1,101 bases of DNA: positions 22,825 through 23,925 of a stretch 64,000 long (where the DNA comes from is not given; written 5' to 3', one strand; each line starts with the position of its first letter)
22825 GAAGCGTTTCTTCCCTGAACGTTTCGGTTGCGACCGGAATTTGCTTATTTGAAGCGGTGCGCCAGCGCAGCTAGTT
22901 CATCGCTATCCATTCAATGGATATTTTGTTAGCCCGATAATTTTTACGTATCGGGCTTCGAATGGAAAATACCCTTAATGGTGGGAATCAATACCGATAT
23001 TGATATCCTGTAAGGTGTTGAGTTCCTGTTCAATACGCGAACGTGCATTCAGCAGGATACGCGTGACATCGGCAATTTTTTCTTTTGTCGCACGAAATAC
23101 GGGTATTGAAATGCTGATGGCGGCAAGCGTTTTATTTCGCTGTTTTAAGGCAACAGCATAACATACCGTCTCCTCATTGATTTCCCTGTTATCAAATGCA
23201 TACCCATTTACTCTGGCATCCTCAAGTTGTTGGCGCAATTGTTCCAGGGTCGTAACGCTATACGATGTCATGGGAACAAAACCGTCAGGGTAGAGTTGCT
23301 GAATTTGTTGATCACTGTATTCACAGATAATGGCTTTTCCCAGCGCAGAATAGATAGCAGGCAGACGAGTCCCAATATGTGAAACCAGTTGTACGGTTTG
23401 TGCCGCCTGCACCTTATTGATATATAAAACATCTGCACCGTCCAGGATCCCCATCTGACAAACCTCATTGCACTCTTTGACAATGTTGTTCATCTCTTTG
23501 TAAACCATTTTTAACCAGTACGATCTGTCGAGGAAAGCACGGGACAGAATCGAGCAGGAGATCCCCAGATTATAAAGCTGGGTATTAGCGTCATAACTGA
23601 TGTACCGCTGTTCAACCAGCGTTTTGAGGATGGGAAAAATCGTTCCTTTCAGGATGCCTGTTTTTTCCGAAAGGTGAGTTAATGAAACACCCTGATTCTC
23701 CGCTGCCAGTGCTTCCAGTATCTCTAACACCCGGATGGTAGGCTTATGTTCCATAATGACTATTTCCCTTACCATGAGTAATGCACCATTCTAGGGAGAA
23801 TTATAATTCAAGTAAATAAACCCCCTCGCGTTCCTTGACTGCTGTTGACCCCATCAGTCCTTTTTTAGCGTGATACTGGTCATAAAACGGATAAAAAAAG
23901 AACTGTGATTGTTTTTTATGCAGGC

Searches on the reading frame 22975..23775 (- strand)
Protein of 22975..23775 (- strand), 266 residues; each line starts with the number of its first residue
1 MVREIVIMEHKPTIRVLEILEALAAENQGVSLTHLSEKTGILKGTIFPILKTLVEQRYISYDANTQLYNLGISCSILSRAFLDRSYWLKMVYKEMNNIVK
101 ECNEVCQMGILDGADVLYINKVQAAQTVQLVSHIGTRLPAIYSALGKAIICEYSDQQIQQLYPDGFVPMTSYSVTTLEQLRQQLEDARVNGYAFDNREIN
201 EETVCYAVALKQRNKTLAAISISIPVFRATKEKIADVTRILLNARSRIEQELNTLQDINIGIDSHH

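Call 4: search_protein_families(library=ncbifam, proteins=[window:22975-23775:-])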
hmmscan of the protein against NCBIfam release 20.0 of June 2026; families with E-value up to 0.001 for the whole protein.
window:22975-23775:- (266 aa): 7 families
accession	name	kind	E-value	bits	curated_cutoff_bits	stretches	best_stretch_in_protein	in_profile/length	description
NF045644.1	TransRegBhcR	equivalog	2.1e-40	138.7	350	1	15-252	27-265/267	HTH-type transcriptional regulator BhcR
NF011671.1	PRK15090.1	equivalog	7.3e-35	120.4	275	1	14-252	14-253/256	DNA-binding transcriptional regulator KdgR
TIGR02431.1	pcaR_pcaU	subfamily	6.2e-32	110.9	284.75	1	15-251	10-247/248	beta-ketoadipate pathway transcriptional regulators, PcaR/PcaU/PobR family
NF008601.2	PRK11569.1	equivalog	4e-31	108.2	380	1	15-252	31-272/276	glyoxylate bypass operon transcriptional repressor IclR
NF007548.0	PRK10163.1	equivalog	8.3e-16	57.9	406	1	16-237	27-250/271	HTH-type transcriptional repressor AllR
NF007341.0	PRK09834.1-3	equivalog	2.3e-12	46.6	269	1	14-239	11-241/274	DNA-binding transcriptional regulator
NF007342.0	PRK09834.1-4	equivalog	1e-11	44.3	251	1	11-238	12-239/263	DNA-binding transcriptional regulator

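Call 7: find_related_loci(query=window:22975-23754:-, collection=genome_contigs, flank=4000)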
Query window:22975-23754:- (259 aa) in genome_contigs; peptide patterns used: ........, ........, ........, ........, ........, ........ (x = any residue, [..] = any of these).
18 stretches matched a pattern; 4 encode a relative of the query (tblastn E <= 1e-3); 4 distinct loci.
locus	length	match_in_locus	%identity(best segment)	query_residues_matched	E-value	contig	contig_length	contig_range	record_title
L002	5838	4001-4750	72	2-251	9e-128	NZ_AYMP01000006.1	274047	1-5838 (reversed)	Morganella morganii H1r Contig6, whole genome shotgun sequence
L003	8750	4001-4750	71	2-251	1e-125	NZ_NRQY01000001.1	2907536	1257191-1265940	Morganella morganii strain MMsCG Scaffolds1, whole genome shotgun sequence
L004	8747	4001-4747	72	3-251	1e-124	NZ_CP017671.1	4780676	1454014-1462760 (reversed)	Providencia rettgeri strain RB151 chromosome, complete genome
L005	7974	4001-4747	71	3-251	1e-121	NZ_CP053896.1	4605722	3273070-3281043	Providencia rettgeri strain YPR31 chromosome, complete genome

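Call 15: find_homologous_proteins(query=window:22975-23754:-, max_evalue=1e-40)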
Query window:22975-23754:- (259 aa): 47 proteins with E <= 1e-40 among 672 candidates.
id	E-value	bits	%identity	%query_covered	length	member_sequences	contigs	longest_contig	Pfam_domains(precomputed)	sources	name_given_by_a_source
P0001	6.1e-164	561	99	100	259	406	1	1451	PF01614.25,PF09339.17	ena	-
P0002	7.7e-139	479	85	98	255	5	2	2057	PF01614.25,PF09339.17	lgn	-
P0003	5.4e-132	456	83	98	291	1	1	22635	PF01614.25,PF09339.17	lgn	-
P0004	1.2e-130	452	80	98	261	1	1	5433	PF01614.25,PF09339.17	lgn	-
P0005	7.7e-121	420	75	98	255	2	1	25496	PF01614.25,PF09339.17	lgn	-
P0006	8.5e-118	410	72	98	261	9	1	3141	PF01614.25,PF09339.17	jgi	jgi:DNA-binding IclR family transcriptional regulator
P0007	1.0e-117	410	72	97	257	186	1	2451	PF01614.25,PF09339.17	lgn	-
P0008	2.8e-114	398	73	96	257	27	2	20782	PF01614.25,PF09339.17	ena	-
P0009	3.1e-114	398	72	97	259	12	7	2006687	PF01614.25,PF09339.17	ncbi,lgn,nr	ncbi:IclR family transcriptional regulator [Providencia rettgeri]|nr:IclR family transcriptional reg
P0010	1.1e-113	396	70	97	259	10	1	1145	PF01614.25,PF09339.17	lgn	-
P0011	1.3e-111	390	72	96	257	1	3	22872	PF01614.25,PF09339.17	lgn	-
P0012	2.0e-109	383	71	96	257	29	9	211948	PF01614.25,PF09339.17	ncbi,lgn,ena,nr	ncbi:IclR family transcriptional regulator [Providencia rettgeri]|nr:IclR family transcriptional reg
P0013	1.7e-108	379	69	96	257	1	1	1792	PF01614.25,PF09339.17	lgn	-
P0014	9.1e-108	377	69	96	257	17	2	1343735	PF01614.25,PF09339.17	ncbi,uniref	ncbi:IclR family transcriptional regulator [Providencia rettgeri]|uniref:IclR family transcriptional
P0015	3.0e-94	333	59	97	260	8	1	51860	PF01614.25,PF09339.17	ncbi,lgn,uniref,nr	ncbi:IclR family transcriptional regulator [Yersinia rohdei]|uniref:IclR family transcriptional regu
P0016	1.3e-93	331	59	97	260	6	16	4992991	PF01614.25,PF09339.17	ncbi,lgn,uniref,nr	ncbi:IclR family transcriptional regulator [Yersinia frederiksenii]|uniref:HTH-type transcriptional 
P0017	6.0e-92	325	99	60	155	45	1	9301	PF01614.25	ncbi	ncbi:TPA: IclR family transcriptional regulator, partial [Escherichia coli]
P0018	1.8e-87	311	59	90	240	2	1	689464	PF01614.25,PF09339.17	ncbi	-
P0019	2.4e-86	307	58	97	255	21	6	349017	PF01047.29,PF01614.25,PF09339.17,PF12802.14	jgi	jgi:IclR family KDG regulon transcriptional repressor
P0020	3.2e-86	307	59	96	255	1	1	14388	PF01614.25,PF09339.17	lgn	-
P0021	9.0e-86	305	58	97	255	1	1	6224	PF01047.29,PF01614.25,PF09339.17,PF12802.14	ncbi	-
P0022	1.2e-85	305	58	96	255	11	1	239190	PF01614.25,PF09339.17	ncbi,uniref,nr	ncbi:IclR family transcriptional regulator [uncultured Cedecea sp.]|uniref:IclR family transcription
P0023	5.9e-84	299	99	55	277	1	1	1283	PF01264.27,PF01614.25,PF09339.17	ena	-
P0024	1.4e-83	298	59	96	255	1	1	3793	PF01614.25,PF09339.17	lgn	-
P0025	1.1e-82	295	57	97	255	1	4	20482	PF01614.25,PF09339.17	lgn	-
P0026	1.4e-82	295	58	96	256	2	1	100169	PF01047.29,PF01614.25,PF09339.17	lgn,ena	-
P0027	1.5e-82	295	55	97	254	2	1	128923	PF01614.25,PF09339.17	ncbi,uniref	ncbi:IclR family transcriptional regulator [Pectobacterium sp. B1J-3]|uniref:IclR family transcripti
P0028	1.2e-81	292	57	96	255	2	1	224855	PF01614.25,PF09339.17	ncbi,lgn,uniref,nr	ncbi:IclR family transcriptional regulator [Klebsiella sp. BIGb0407]|uniref:IclR family transcriptio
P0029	3.0e-81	290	57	96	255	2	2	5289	PF01614.25,PF09339.17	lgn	-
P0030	3.1e-81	290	56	96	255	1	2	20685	PF01614.25,PF09339.17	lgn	-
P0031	9.8e-81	289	55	97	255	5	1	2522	PF01614.25,PF09339.17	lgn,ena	-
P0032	1.3e-80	288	56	96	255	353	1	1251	PF01614.25,PF09339.17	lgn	-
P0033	3.0e-80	287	56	96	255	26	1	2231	PF01614.25,PF09339.17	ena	-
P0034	1.1e-78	282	54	97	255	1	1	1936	PF01614.25,PF09339.17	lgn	-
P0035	1.5e-78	281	54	97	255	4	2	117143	PF01614.25,PF09339.17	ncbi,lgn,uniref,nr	ncbi:IclR family transcriptional regulator [Klebsiella oxytoca]|uniref:IclR family transcriptional r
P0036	1.4e-75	272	52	97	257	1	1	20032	PF01614.25,PF09339.17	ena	-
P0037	2.1e-75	271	53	96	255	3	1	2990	PF01614.25,PF09339.17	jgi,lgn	-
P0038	4.6e-73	264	51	98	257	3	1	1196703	PF01614.25,PF09339.17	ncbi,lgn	-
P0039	1.6e-63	232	48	95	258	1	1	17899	PF01614.25,PF09339.17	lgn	-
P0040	3.8e-60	221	58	66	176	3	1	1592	PF01614.25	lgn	-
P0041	2.9e-59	218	93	44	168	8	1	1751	PF09339.17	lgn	-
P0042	1.1e-58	216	69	58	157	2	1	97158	PF01614.25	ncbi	-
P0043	4.9e-56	208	56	68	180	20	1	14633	PF01614.25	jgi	-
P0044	2.4e-55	206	44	94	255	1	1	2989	PF01614.25,PF09339.17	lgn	-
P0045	3.5e-54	202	74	53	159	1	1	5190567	PF01614.25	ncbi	-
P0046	2.6e-50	189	41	99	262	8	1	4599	PF01614.25,PF09339.17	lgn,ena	-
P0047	2.9e-44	169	37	95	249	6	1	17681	PF01614.25,PF09339.17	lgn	-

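Call 16: find_encoding_contigs(protein=P0003, flank=5000, max_places=1)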
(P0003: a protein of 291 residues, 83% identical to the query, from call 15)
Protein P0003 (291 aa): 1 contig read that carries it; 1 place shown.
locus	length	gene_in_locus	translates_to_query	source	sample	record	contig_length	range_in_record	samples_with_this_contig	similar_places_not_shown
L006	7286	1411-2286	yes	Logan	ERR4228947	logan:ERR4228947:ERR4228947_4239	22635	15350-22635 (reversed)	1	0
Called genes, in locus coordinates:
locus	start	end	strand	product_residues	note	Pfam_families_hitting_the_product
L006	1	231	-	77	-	?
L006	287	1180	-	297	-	PF00701:DHDPS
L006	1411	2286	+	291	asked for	PF09339:HTH_IclR, PF01614:IclR_C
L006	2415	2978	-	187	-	PF00196:GerE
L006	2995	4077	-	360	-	PF00419:Fimbrial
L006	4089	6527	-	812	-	PF13954:PapC_N, PF00577:Usher, PF13953:PapC_C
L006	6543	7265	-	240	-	PF00345:PapD_N, PF02753:PapD_C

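Call 17: find_encoding_contigs(protein=P0005, flank=5000, max_places=1)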
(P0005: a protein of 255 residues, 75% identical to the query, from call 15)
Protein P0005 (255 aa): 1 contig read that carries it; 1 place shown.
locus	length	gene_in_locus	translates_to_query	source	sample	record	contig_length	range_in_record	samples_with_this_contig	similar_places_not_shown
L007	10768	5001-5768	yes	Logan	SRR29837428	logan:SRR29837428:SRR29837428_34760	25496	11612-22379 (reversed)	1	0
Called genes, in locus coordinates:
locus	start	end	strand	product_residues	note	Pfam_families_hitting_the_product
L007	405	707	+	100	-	PF27070:HTH_Rpn_C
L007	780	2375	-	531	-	PF08666:SAF, PF04295:GD_AH_second, PF20629:GD_AH_C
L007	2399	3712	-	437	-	PF07690:MFS_1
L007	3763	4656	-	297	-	PF00701:DHDPS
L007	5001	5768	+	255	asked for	PF09339:HTH_IclR, PF01614:IclR_C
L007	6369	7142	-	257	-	PF00795:CN_hydrolase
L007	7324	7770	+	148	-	PF08816:Ivy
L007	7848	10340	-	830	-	PF02771:Acyl-CoA_dh_N, PF02770:Acyl-CoA_dh_M, PF00441:Acyl-CoA_dh_1, PF09317:ACDH_C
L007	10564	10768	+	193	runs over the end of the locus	PF13580:SIS_2, PF01380:SIS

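Call 18: find_encoding_contigs(protein=P0016, flank=5000, max_places=1)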
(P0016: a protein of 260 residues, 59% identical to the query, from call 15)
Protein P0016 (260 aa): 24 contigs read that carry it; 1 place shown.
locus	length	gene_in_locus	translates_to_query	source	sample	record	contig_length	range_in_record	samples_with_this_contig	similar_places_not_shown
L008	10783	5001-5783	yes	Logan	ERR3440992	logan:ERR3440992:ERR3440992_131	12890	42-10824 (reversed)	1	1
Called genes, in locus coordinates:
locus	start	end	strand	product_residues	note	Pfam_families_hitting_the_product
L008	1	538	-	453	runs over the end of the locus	PF07690:MFS_1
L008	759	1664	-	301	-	PF00392:GntR (weak), PF13545:HTH_Crp_2 (faint), PF25213:HVO_A0261_N (faint), PF07729:FCD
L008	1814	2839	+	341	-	PF08240:ADH_N, PF16912:Glu_dehyd_C (weak), PF01262:AlaDh_PNT_C (faint), PF00107:ADH_zinc_N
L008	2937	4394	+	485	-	PF01232:Mannitol_dh, PF08125:Mannitol_dh_C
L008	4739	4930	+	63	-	-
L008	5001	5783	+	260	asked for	PF09339:HTH_IclR, PF01614:IclR_C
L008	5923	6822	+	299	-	PF00701:DHDPS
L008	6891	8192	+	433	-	PF07690:MFS_1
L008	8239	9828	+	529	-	PF08666:SAF, PF04295:GD_AH_second, PF20629:GD_AH_C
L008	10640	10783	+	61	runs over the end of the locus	?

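Call 19: find_encoding_contigs(protein=P0022, flank=5000, max_places=1)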
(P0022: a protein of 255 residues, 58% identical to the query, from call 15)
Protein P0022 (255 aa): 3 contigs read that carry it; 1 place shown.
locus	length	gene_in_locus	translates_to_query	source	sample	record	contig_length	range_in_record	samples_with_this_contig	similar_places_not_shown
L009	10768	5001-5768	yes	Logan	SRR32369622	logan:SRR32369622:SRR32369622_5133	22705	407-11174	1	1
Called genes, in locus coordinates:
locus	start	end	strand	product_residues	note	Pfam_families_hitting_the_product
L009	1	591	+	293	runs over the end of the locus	PF01497:Peripla_BP_2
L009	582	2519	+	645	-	PF01032:FecCD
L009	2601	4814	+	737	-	PF07715:Plug, PF00593:TonB_dep_Rec_b-barrel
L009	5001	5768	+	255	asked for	PF09339:HTH_IclR, PF01614:IclR_C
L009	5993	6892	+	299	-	PF00701:DHDPS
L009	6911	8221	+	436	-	PF07690:MFS_1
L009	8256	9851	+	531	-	PF08666:SAF (weak), PF04295:GD_AH_second, PF20629:GD_AH_C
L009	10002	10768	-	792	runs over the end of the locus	PF01011:PQQ, PF13570:Beta-prop_ACSF4 (faint), PF07774:EMC1_C (faint), PF13360:PQQ_2 (weak)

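Call 24: find_encoding_contigs(protein=P0027, flank=5000, max_places=1)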
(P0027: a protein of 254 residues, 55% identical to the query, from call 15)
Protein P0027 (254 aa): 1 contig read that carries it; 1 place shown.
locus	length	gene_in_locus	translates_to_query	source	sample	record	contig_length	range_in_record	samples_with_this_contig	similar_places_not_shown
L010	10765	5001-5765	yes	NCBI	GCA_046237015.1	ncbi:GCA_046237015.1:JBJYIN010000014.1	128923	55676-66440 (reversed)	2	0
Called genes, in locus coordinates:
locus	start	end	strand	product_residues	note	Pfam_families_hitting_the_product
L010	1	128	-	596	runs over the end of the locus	PF02743:dCache_1, PF22673:MCP-like_PDC_1, PF00672:HAMP, PF00015:MCPsignal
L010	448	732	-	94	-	PF06865:Ppnp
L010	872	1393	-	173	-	PF13189:Cytidylate_kin2 (weak), PF13238:AAA_18 (weak), PF13671:AAA_33 (weak), PF01202:SKI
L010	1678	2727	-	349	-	PF00710:Asparaginase, PF17763:Asparaginase_C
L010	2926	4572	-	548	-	PF00005:ABC_tran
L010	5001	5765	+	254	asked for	PF09339:HTH_IclR, PF01614:IclR_C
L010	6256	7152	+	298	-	PF00701:DHDPS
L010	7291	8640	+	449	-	PF02447:GntP_permease, PF03600:CitMHS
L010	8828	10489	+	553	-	PF00920:ILVD_EDD_N, PF24877:ILV_EDD_C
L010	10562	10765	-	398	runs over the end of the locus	PF03786:UxuA, PF01261:AP_endonuc_2 (faint)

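Call 25: find_encoding_contigs(protein=P0035, flank=5000, max_places=1)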
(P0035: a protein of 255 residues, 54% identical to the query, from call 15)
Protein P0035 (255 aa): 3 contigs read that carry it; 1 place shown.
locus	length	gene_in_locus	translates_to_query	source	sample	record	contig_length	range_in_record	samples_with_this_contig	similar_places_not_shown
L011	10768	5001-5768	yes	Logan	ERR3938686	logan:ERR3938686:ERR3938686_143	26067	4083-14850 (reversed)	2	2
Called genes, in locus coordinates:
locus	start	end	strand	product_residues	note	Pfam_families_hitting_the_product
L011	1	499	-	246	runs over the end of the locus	PF03009:GDPD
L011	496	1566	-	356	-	PF00005:ABC_tran, PF13304:AAA_21 (faint), PF17912:OB_MalK, PF08402:TOBE_2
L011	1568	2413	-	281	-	PF00528:BPD_transp_1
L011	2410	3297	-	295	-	PF00528:BPD_transp_1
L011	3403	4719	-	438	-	PF01547:SBP_bac_1, PF13416:SBP_bac_8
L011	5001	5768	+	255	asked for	PF09339:HTH_IclR (weak), PF01614:IclR_C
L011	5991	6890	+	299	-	PF00701:DHDPS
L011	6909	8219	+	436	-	PF07690:MFS_1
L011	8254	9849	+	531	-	PF08666:SAF (weak), PF04295:GD_AH_second, PF20629:GD_AH_C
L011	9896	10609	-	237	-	PF00005:ABC_tran, PF13304:AAA_21 (faint)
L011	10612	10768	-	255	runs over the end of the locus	PF13476:AAA_23 (faint), PF00005:ABC_tran, PF13304:AAA_21 (faint), PF12399:BCA_ABC_TP_C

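Call 26: find_encoding_contigs(protein=P0038, flank=5000, max_places=1)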
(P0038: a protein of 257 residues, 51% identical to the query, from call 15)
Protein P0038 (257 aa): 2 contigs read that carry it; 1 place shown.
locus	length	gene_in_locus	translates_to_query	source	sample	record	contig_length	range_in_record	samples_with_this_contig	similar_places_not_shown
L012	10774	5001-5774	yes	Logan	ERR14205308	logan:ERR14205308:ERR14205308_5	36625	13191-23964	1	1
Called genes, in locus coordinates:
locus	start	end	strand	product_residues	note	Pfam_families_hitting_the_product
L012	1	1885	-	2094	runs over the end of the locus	PF00069:Pkinase, PF07714:PK_Tyr_Ser-Thr, PF13195:DUF4011, PF13086:AAA_11 (weak), PF13087:AAA_12, PF18741:MTES_1575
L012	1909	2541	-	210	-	PF13353:Fer4_12, PF04055:Radical_SAM (weak)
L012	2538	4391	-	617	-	PF00004:AAA (faint), PF07724:AAA_2, PF07728:AAA_5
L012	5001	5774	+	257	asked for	PF09339:HTH_IclR, PF01614:IclR_C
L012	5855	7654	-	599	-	PF00149:Metallophos, PF02872:5_nucleotid_C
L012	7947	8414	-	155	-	PF05360:YiaAB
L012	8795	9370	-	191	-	PF05962:HutD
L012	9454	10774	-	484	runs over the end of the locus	PF00392:GntR, PF00155:Aminotran_1_2, PF12897:Asp_aminotransf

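Call 27: find_encoding_contigs(protein=P0039, flank=5000, max_places=1)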
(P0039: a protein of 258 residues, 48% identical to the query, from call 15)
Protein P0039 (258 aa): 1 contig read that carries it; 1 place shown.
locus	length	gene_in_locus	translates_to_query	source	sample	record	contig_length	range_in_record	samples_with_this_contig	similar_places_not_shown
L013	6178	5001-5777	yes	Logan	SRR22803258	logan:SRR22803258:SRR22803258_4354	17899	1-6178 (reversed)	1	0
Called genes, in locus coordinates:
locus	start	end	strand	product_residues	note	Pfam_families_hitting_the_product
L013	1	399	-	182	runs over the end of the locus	PF07274:DUF1440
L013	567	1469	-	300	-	PF00701:DHDPS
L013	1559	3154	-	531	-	PF08666:SAF (weak), PF04295:GD_AH_second, PF20629:GD_AH_C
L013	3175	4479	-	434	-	PF07690:MFS_1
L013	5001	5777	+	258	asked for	PF09339:HTH_IclR, PF01614:IclR_C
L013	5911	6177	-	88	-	?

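Call 28: find_encoding_contigs(protein=P0047, flank=5000, max_places=1)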
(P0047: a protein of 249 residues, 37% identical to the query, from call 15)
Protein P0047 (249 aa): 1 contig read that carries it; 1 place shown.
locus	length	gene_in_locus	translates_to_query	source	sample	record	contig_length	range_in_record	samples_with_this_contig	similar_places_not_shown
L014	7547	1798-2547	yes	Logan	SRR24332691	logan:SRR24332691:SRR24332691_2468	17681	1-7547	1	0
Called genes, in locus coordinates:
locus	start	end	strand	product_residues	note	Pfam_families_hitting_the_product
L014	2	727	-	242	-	?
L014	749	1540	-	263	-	PF00106:adh_short, PF08659:KR, PF13561:adh_short_C2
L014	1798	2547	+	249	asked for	PF09339:HTH_IclR, PF01614:IclR_C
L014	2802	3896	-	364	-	PF04230:PS_pyruv_trans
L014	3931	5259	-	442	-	PF04932:Wzy_C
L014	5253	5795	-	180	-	-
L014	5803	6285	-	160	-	PF14221:DUF4330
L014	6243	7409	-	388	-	PF13439:Glyco_transf_4, PF13477:Glyco_trans_4_2, PF13579:Glyco_trans_4_4, PF00534:Glycos_transf_1, PF13692:Glyco_trans_1_4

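Call 29: find_encoding_contigs(protein=P0019, flank=5000, max_places=1)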
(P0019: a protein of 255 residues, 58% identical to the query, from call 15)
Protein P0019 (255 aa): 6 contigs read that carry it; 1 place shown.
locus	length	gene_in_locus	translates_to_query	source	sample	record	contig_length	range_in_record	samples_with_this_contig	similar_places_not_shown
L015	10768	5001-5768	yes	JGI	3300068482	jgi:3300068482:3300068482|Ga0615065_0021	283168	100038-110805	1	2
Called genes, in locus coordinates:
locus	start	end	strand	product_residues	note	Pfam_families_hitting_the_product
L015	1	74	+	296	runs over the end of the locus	PF00126:HTH_1, PF03466:LysR_substrate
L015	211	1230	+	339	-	PF00248:Aldo_ket_red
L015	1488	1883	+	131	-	PF10697:DUF2502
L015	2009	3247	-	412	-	PF01566:Nramp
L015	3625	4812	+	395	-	PF01773:Nucleos_tra2_N, PF07670:Gate, PF07662:Nucleos_tra2_C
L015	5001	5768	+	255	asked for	PF01047:MarR (weak), PF09339:HTH_IclR, PF12802:MarR_2 (faint), PF01614:IclR_C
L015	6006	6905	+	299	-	PF00701:DHDPS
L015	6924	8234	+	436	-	PF07690:MFS_1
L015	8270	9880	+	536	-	PF08666:SAF (weak), PF04295:GD_AH_second, PF20629:GD_AH_C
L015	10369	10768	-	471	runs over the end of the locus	PF00749:tRNA-synt_1c, PF19269:Anticodon_2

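Call 57: search_solved_structures(query=window:22975-23754:-, max_evalue=1e-10)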
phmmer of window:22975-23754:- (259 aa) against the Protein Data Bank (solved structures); distinct sequences matched with E-value up to 1e-10: 11.
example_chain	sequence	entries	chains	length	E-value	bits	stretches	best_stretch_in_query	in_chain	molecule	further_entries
1mkm_A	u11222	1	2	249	1.3e-17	67.2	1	8-245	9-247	IclR transcriptional regulator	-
2o99_A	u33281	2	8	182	2.2e-16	63.2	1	81-240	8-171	Acetate operon repressor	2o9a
1td5_A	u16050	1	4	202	2.3e-16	63.2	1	81-240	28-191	Acetate operon repressor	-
1ysp_A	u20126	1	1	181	2.6e-16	63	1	88-244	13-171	Transcriptional regulator kdgR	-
3mq0_A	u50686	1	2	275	1.3e-15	60.7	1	101-241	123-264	Transcriptional repressor of the blcABC operon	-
2ia2_A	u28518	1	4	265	2.8e-15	59.6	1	8-248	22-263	Putative Transcriptional Regulator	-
8eju_A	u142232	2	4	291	2.8e-13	53.1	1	8-235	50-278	Transcription regulatory protein (Pca regulon)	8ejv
2g7u_A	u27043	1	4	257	3.4e-12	49.5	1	11-212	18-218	transcriptional regulator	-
2xrn_A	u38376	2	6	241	1.2e-11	47.7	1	8-244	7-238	HTH-TYPE TRANSCRIPTIONAL REGULATOR TTGV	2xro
5tjj_A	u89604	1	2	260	2.4e-11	46.7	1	9-213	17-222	Transcriptional regulator, IclR family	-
5w1e_A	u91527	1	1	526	6.7e-11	45.3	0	8-143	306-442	Putative transcriptional regulator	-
